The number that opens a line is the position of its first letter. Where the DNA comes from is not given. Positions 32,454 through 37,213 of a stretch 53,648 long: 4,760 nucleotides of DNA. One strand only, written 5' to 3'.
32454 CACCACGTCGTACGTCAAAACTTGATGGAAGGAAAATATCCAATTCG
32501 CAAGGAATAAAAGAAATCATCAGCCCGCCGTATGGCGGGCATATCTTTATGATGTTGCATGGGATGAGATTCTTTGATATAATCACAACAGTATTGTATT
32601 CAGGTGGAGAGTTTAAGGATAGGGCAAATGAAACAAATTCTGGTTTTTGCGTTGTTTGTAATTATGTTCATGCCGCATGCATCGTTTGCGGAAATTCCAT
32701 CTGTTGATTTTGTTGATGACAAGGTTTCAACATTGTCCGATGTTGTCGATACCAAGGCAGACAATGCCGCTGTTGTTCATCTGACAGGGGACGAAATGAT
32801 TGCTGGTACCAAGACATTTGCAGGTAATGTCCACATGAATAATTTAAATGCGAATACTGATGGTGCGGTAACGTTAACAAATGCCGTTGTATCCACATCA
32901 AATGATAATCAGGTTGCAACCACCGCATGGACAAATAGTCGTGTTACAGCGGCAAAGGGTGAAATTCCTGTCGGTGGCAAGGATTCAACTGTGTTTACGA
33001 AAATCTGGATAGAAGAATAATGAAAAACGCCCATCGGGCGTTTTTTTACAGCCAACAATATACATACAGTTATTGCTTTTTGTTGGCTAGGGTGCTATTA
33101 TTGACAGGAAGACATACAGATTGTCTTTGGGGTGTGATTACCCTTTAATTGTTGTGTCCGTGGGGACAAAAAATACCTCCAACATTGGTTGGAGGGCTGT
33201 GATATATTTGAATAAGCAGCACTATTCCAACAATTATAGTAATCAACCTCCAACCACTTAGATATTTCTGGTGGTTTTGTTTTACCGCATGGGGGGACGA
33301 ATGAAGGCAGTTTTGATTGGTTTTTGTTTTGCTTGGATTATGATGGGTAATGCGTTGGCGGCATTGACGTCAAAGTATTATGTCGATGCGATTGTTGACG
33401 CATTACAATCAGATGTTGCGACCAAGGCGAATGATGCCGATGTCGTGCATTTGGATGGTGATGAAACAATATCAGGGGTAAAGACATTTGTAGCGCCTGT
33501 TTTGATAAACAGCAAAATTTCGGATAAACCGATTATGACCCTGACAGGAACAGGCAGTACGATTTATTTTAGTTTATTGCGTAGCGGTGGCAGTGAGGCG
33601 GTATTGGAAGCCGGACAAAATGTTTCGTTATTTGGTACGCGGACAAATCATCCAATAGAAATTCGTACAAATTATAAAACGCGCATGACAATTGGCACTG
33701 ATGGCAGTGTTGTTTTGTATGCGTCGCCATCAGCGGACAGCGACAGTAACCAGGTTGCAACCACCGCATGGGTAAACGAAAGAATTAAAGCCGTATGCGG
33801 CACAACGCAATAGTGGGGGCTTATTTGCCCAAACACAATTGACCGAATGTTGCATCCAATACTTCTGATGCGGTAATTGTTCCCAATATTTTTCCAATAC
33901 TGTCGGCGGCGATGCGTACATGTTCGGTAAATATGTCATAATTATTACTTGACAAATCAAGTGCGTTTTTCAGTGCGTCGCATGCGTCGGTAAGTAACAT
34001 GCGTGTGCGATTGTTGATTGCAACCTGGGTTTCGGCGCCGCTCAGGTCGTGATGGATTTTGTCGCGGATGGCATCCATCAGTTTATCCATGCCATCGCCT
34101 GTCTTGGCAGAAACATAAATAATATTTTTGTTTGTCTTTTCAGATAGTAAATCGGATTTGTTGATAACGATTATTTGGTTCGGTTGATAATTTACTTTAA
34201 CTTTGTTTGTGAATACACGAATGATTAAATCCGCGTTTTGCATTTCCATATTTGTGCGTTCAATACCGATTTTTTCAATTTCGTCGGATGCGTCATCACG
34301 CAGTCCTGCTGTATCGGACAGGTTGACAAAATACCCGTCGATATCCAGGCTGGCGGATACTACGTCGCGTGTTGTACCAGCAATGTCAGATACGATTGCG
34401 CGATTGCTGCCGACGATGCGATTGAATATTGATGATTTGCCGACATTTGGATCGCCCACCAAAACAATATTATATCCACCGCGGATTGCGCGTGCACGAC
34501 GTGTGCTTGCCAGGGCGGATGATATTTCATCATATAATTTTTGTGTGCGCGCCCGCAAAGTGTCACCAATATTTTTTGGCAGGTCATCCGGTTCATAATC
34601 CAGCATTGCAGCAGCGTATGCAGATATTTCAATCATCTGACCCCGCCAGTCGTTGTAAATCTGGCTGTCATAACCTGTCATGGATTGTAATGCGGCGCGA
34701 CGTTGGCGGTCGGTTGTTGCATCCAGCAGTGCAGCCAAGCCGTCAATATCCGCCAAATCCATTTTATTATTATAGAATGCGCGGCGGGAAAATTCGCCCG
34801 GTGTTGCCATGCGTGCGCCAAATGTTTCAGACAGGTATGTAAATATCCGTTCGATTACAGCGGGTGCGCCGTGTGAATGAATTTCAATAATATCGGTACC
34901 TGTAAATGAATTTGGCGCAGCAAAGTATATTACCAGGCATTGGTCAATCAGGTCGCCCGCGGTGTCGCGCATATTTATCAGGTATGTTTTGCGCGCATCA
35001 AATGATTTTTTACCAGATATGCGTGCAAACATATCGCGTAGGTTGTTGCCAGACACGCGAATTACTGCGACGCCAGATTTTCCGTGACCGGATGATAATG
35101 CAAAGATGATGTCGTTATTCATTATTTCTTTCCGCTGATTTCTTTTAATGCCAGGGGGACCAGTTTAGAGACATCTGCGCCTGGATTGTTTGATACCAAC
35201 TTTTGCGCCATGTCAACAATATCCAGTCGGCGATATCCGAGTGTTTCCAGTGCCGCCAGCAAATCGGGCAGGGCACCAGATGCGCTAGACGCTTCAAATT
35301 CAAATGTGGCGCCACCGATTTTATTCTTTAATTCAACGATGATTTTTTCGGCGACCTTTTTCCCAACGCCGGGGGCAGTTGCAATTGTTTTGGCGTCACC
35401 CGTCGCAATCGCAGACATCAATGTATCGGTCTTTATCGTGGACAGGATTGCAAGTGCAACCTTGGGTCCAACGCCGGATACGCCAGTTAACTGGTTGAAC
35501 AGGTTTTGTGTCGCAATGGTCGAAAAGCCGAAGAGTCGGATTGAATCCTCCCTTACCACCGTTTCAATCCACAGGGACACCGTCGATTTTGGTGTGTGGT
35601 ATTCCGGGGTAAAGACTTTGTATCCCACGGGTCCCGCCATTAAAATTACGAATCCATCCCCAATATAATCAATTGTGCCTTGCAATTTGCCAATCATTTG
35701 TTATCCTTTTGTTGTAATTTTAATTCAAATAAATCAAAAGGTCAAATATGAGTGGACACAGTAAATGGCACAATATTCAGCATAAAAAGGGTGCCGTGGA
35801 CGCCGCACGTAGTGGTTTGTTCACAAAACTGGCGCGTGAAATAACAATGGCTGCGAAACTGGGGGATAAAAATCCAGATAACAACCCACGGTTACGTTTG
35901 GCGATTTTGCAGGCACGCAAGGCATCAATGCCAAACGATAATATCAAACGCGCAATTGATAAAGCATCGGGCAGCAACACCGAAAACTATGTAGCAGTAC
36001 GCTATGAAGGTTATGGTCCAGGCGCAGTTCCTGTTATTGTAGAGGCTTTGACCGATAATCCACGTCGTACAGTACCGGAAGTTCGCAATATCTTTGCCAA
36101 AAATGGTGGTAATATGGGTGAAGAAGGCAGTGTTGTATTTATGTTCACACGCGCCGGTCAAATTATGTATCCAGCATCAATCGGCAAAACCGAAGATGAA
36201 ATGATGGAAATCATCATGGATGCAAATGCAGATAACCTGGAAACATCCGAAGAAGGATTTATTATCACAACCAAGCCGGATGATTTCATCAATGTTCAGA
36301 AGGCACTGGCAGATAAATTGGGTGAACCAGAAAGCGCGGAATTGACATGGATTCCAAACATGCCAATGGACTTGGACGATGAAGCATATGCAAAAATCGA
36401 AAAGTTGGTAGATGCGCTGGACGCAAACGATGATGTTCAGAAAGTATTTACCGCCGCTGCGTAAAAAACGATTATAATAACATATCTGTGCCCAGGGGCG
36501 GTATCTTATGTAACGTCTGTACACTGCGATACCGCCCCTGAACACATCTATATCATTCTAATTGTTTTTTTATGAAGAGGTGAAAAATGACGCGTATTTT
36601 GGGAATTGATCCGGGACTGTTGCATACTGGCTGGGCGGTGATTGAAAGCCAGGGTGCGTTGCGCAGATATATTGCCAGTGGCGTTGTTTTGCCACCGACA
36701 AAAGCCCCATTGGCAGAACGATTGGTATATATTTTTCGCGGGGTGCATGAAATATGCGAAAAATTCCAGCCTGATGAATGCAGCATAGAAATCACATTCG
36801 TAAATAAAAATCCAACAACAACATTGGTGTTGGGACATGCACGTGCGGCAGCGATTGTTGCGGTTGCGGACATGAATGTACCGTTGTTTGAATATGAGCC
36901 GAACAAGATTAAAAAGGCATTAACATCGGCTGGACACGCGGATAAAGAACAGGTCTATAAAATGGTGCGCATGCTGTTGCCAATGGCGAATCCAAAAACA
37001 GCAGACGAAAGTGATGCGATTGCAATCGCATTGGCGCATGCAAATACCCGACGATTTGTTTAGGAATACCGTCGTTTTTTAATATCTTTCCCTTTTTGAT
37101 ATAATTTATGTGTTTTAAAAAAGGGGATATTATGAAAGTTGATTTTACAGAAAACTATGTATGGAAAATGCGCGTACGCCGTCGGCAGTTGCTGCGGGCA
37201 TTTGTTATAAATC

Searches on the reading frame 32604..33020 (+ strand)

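Call 50: search_protein_families(library=pfam, proteins=[window:32604-33020:+], max_evalue=0.0001)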
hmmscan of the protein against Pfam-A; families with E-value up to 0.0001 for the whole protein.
window:32604-33020:+ (138 aa): 1 family
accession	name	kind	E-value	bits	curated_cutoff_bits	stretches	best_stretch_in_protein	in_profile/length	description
PF18338.7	BppL_N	-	4.3e-07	29.7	25.8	1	54-74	2-22/25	Lower baseplate protein N-terminal domain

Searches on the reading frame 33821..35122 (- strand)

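Call 50: search_protein_families(library=pfam, proteins=[window:33821-35122:-], max_evalue=0.0001)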
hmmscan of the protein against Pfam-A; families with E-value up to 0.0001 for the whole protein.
window:33821-35122:- (433 aa): 6 families
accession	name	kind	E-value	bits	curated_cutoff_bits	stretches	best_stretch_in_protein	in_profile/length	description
PF12631.12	MnmE_helical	-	4.4e-38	132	40.1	1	123-430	1-211/211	MnmE helical domain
PF10396.14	TrmE_N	-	1.6e-33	115.9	29.8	1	6-120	2-117/117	GTP-binding protein TrmE N-terminus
PF01926.29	MMR_HSR1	-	4.8e-22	78.6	21.9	1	219-321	2-100/113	50S ribosome-binding GTPase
PF02421.24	FeoB_N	-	1.3e-10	41.4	27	1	218-304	2-86/156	Ferrous iron transport protein B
PF03193.22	RsgA_GTPase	-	2.5e-05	24.6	30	0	217-253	107-150/174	RsgA GTPase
PF19275.4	HflX_C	-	8.9e-05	22.9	26.4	0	329-370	7-48/102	HflX C-terminal domain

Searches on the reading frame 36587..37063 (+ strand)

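Call 50: search_protein_families(library=pfam, proteins=[window:36587-37063:+], max_evalue=0.0001)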
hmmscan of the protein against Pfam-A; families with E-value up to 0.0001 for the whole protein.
window:36587-37063:+ (158 aa): 1 family
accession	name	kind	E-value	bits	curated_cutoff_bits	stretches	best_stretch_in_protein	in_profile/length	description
PF02075.23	RuvC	-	2.1e-42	145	22.2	1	4-151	1-148/148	Crossover junction endodeoxyribonuclease RuvC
